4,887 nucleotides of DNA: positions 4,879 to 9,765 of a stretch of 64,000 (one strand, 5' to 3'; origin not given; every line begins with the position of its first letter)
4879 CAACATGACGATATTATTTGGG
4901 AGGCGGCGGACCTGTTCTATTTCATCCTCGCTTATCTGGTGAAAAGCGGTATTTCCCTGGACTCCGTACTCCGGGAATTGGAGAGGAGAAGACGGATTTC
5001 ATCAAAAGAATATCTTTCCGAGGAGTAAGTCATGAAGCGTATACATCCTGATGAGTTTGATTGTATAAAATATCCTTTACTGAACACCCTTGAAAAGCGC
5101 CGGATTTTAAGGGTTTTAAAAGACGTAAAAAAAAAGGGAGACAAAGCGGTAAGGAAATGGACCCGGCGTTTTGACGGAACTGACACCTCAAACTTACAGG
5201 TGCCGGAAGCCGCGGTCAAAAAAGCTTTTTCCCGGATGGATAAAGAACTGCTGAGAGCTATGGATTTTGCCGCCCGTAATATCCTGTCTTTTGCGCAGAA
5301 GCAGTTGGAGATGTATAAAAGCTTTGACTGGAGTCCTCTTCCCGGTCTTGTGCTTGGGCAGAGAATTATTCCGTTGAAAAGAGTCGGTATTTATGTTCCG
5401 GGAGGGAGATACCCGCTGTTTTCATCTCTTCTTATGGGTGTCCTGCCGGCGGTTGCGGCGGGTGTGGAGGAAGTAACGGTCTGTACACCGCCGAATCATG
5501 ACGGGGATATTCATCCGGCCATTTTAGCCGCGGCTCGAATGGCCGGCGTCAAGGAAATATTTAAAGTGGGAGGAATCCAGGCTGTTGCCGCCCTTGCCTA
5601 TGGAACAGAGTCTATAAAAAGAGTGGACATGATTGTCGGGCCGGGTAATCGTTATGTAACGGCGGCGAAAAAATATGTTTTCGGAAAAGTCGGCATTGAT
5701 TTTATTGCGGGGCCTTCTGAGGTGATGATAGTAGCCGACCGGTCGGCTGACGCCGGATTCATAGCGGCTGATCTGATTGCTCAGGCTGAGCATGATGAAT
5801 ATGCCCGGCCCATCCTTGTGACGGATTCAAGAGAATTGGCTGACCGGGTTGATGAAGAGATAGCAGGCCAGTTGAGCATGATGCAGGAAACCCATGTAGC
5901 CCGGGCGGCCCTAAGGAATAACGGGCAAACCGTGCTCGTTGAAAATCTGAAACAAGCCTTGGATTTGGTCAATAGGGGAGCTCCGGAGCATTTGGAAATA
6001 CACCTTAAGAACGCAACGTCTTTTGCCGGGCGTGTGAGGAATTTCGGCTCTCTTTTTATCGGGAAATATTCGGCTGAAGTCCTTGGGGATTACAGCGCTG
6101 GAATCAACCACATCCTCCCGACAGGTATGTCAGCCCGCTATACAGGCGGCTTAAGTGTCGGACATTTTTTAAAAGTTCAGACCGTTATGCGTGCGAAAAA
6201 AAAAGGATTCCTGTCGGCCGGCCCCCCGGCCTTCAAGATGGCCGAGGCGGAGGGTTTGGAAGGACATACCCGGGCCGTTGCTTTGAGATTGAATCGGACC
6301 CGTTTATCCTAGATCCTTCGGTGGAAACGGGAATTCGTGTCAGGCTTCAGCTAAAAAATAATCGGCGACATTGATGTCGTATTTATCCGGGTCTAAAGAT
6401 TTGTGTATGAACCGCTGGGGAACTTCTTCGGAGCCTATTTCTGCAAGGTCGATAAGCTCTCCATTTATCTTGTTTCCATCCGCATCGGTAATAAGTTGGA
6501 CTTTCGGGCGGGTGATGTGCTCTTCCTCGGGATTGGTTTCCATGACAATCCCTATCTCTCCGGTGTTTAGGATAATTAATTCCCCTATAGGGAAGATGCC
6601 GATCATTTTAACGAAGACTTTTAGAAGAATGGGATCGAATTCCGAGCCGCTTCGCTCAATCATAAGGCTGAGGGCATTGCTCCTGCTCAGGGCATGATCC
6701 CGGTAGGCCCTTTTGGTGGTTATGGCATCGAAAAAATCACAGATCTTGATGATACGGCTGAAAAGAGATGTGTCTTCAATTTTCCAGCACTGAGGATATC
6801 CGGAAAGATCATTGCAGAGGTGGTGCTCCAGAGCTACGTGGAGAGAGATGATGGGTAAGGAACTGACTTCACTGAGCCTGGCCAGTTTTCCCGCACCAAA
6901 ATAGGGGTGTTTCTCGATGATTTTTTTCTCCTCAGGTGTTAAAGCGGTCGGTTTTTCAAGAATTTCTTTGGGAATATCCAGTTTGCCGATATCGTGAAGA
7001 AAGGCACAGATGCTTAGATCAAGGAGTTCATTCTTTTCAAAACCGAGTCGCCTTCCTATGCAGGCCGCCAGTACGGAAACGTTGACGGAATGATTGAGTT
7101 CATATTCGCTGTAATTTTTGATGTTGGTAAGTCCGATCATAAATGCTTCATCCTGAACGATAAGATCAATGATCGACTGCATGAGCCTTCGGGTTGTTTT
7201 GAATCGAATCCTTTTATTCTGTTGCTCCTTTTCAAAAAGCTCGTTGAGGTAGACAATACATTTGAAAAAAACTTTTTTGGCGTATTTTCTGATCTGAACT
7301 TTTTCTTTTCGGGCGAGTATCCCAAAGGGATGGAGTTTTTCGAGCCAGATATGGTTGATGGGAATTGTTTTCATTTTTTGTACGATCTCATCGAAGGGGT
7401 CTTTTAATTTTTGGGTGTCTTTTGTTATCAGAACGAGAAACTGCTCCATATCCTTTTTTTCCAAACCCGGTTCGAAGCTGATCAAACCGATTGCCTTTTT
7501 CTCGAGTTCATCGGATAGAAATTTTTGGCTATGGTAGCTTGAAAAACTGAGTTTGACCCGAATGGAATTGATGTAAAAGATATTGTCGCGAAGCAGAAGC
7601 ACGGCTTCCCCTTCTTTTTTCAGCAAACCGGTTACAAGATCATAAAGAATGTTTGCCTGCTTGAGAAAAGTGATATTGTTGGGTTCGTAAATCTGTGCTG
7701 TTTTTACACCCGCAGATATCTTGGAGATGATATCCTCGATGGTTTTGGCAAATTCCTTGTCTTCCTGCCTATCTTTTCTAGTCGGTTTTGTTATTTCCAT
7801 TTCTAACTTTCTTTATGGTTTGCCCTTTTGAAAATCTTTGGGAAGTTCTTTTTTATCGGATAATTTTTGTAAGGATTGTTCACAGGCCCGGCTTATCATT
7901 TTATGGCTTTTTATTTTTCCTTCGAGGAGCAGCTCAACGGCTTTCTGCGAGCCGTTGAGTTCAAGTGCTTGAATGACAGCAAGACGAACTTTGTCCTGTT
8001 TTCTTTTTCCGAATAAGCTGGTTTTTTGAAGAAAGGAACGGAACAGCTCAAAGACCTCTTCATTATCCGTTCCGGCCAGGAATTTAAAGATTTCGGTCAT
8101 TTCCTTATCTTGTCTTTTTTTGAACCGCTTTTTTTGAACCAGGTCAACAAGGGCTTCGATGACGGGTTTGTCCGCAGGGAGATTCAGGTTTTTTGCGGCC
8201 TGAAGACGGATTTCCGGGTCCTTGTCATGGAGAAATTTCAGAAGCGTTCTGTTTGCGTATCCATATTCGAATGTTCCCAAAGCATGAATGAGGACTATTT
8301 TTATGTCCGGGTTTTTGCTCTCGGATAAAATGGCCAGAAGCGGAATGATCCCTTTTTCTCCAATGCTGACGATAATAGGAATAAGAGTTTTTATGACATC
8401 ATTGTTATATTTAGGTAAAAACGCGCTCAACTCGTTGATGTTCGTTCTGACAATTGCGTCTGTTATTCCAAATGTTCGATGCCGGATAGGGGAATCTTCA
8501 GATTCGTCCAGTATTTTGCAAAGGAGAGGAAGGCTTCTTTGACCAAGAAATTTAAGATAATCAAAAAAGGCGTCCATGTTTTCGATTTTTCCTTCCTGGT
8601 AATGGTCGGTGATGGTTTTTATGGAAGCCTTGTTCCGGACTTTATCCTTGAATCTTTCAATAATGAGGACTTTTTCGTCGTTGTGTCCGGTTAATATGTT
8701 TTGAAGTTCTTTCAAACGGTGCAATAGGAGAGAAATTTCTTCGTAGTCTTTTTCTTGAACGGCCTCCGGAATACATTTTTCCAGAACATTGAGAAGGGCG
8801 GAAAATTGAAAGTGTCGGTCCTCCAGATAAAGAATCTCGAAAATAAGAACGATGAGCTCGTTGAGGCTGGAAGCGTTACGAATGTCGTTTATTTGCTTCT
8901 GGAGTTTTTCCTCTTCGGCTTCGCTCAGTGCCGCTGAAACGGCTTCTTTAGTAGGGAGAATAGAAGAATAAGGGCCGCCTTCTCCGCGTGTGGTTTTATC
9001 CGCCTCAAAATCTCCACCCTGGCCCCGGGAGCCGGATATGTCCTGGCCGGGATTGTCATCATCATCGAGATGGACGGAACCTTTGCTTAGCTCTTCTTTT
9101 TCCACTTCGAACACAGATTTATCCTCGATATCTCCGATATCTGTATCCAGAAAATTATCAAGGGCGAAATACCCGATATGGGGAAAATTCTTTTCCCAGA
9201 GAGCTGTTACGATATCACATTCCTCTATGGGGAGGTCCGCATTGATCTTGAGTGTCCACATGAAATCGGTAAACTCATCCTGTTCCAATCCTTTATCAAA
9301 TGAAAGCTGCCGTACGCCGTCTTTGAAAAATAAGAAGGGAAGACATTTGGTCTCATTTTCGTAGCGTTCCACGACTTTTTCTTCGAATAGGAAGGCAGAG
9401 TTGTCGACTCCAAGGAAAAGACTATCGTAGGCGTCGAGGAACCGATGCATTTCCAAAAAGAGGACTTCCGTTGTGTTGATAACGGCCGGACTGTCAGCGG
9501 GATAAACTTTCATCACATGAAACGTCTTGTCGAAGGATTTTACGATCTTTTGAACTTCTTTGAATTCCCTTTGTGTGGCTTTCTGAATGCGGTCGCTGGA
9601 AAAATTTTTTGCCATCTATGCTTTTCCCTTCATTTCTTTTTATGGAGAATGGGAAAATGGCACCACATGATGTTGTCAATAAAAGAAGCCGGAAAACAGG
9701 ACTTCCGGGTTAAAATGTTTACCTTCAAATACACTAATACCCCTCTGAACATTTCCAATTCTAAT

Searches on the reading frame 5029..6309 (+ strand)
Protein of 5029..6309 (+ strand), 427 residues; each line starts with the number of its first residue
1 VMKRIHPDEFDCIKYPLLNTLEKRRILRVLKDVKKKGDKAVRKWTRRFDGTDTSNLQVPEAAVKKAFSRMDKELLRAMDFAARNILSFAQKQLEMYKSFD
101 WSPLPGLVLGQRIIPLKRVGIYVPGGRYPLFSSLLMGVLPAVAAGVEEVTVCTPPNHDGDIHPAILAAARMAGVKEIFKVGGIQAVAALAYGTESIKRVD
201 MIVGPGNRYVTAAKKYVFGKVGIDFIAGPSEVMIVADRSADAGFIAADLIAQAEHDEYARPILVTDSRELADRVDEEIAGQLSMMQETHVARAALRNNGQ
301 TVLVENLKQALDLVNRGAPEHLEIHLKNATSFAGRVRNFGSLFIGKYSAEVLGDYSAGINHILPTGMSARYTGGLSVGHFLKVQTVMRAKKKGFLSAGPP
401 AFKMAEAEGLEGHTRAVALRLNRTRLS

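Call 53: search_protein_families(library=pfam, max_evalue=0.000001, proteins=[window:5029-6309:+])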
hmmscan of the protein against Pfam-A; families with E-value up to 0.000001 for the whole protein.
window:5029-6309:+ (427 aa): 1 family
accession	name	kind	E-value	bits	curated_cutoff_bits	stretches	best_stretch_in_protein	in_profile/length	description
PF00815.25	Histidinol_dh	-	3.3e-155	517.6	27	1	24-421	13-411/411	Histidinol dehydrogenase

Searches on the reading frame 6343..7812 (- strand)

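Call 53: search_protein_families(library=pfam, max_evalue=0.000001, proteins=[window:6343-7812:-])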
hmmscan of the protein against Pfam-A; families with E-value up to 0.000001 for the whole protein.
window:6343-7812:- (490 aa): 2 families
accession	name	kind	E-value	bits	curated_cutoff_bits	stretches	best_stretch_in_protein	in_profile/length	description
PF13487.12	HD_5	-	1.6e-23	83.8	27.2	1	233-394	9-168/170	HD domain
PF01966.28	HD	-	4.1e-13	50.1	22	1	240-363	3-115/116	HD domain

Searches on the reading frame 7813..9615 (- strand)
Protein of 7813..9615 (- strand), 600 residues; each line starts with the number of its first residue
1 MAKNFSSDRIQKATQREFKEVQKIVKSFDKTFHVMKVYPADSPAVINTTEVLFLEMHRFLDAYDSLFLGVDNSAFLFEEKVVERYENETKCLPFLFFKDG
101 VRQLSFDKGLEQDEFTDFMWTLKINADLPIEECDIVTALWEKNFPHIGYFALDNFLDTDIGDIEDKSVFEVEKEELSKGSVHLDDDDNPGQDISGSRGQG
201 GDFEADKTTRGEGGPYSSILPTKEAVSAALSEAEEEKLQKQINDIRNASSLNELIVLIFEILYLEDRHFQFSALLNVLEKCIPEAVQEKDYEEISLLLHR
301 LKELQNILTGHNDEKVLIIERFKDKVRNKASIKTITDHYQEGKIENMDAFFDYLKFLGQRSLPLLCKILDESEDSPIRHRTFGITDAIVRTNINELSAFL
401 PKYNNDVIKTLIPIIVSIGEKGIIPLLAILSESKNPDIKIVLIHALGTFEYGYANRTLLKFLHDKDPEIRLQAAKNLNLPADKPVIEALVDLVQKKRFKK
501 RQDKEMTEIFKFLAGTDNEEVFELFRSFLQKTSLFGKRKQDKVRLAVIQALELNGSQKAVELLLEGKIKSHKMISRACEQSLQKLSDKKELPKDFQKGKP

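Call 8: search_protein_families(library=ncbifam, proteins=[window:7813-9615:-])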
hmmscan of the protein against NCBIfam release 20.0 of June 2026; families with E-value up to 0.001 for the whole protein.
window:7813-9615:- (600 aa): 1 family
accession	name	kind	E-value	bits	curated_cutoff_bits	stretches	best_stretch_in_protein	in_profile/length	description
NF045915.1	PhycobilmeDegNblB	equivalog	3.8e-05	23.3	300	0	414-492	122-200/214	phycobilisome degradation protein NblB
